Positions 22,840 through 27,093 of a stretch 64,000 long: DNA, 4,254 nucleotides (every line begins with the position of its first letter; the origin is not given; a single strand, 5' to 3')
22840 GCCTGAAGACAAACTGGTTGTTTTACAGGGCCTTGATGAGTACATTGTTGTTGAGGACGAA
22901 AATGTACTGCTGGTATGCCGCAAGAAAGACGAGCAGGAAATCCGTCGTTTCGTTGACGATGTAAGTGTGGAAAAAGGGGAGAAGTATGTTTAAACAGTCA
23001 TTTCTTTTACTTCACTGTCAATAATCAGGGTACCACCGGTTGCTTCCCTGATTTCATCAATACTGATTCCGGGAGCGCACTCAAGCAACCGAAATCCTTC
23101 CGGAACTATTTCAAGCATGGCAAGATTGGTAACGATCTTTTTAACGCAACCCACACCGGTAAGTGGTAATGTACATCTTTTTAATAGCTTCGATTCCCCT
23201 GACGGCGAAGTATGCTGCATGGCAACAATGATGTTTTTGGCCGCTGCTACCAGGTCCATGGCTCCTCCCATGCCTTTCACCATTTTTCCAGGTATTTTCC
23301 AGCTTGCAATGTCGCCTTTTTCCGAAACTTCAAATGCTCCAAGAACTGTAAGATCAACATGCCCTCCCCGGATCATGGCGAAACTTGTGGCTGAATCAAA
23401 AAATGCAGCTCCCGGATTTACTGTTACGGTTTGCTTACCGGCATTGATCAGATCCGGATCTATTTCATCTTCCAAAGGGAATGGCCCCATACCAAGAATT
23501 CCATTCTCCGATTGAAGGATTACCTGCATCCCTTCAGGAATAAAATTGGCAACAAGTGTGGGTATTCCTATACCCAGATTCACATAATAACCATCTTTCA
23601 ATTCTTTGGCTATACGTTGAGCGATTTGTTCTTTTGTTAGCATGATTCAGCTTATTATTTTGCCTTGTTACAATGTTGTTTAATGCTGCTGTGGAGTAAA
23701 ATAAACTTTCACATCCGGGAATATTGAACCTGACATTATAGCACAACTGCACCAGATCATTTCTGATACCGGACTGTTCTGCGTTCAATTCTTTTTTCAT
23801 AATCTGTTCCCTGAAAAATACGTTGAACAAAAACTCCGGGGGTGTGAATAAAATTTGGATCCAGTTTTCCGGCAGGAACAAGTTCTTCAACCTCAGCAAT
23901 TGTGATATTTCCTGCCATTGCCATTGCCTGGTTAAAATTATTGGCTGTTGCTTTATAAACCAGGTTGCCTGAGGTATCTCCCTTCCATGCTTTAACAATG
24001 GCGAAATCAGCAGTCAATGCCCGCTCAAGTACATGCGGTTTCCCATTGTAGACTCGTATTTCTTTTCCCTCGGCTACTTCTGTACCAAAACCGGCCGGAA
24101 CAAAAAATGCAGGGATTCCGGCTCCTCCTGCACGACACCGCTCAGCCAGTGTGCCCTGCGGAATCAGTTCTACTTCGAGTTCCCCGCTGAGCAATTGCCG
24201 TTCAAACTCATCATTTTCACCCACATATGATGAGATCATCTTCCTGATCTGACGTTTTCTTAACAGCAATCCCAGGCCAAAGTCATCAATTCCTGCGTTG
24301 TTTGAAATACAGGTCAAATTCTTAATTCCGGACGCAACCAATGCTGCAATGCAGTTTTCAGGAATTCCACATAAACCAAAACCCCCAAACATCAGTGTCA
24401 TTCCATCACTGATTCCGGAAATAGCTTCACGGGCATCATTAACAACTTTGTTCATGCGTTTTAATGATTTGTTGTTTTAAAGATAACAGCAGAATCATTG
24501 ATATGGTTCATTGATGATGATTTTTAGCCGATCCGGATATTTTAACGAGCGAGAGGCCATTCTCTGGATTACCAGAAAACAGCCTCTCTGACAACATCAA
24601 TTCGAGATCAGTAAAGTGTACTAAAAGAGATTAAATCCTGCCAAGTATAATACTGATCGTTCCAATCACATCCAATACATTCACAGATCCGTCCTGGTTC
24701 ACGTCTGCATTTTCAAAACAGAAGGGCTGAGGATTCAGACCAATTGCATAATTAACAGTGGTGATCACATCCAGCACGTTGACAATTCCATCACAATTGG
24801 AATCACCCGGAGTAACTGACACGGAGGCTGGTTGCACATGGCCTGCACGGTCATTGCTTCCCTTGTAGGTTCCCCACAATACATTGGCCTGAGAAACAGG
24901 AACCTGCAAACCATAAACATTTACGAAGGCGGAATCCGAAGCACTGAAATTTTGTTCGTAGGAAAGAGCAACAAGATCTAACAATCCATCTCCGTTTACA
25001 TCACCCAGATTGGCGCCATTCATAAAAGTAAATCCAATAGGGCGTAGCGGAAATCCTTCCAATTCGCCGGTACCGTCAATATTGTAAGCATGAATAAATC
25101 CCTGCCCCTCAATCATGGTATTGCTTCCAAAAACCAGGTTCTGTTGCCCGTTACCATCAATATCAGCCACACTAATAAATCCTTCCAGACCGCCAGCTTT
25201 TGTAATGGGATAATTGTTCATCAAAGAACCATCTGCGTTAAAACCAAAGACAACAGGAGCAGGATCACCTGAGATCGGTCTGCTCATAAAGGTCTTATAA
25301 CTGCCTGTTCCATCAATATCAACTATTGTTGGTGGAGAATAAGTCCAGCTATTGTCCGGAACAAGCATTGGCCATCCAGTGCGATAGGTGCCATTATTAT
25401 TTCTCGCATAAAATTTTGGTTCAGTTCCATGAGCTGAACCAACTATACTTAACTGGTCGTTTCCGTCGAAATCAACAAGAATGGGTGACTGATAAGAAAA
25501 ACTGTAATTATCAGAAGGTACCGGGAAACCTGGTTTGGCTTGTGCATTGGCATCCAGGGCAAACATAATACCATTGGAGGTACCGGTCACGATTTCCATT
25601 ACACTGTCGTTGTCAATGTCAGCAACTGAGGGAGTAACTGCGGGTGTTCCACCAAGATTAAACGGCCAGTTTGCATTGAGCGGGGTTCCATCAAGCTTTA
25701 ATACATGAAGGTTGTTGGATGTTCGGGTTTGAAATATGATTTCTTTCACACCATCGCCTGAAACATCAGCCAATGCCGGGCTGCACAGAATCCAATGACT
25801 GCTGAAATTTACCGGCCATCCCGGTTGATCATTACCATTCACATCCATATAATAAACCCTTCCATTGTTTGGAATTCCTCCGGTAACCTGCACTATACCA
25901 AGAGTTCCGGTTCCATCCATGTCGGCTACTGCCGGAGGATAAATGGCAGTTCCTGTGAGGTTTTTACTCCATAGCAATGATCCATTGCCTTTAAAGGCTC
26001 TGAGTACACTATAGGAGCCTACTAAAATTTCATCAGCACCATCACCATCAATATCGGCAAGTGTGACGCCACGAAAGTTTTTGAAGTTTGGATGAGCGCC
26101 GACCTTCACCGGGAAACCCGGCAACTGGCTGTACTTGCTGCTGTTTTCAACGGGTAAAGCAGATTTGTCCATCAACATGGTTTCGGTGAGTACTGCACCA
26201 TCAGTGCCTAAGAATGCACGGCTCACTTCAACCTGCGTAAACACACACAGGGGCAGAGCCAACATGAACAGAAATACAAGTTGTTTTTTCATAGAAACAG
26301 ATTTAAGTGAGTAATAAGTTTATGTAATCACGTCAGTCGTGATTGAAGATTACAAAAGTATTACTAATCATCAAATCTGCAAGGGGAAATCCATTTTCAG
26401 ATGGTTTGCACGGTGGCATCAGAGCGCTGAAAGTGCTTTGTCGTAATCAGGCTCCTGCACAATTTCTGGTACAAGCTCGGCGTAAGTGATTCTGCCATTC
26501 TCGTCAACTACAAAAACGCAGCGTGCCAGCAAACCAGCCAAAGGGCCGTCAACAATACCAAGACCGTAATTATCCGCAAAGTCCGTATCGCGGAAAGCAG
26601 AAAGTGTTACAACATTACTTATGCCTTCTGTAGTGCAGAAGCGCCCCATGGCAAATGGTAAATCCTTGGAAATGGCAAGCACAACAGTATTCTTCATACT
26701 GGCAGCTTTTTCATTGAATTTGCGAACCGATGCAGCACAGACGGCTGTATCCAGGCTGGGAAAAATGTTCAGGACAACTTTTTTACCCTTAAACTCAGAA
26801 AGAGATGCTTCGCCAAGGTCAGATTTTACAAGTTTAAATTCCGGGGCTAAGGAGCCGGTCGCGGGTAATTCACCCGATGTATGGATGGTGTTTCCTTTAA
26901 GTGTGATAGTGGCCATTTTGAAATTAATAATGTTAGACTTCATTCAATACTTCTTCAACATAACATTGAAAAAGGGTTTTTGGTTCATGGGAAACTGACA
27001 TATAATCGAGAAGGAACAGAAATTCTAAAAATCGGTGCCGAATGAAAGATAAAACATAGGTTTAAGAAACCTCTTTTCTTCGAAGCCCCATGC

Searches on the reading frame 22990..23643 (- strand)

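Call 93: search_protein_families(library=pfam, proteins=[window:22990-23643:-], max_evalue=0.00001)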
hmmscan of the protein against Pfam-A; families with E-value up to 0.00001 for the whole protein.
window:22990-23643:- (217 aa): 1 family
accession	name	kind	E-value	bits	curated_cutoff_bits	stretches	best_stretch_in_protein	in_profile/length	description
PF01144.29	CoA_trans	-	4e-50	170.7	23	1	5-200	2-216/217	Coenzyme A transferase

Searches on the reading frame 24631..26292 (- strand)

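Call 71: search_protein_families(library=pfam, proteins=[window:24631-26292:-], max_evalue=0.00001)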
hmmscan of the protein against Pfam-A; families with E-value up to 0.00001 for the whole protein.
window:24631-26292:- (553 aa): 4 families
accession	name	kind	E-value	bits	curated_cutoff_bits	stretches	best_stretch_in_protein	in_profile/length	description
PF13517.12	FG-GAP_3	-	1.1e-23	84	26.9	0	80-131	1-57/61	FG-GAP-like repeat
PF25292.1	Beta-prop_CGLA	-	3.7e-09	36.9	26.8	0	78-154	36-107/316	Lambda-carrageenase beta-propeller domain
PF01839.29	FG-GAP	-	1.6e-07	31.5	22.1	0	75-95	4-24/37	FG-GAP repeat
PF00404.24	Dockerin_1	-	5e-07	30.3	22.9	1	495-542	1-49/57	Dockerin type I domain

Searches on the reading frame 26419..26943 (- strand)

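Call 71: search_protein_families(library=pfam, proteins=[window:26419-26943:-], max_evalue=0.00001)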
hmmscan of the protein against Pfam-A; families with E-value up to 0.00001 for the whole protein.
window:26419-26943:- (174 aa): 2 families
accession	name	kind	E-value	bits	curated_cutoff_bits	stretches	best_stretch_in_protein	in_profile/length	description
PF08534.16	Redoxin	-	4.8e-33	114.5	26.6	1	29-171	2-148/148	Redoxin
PF00578.27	AhpC-TSA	-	9.7e-20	71.2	26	1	30-154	2-123/124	AhpC/TSA family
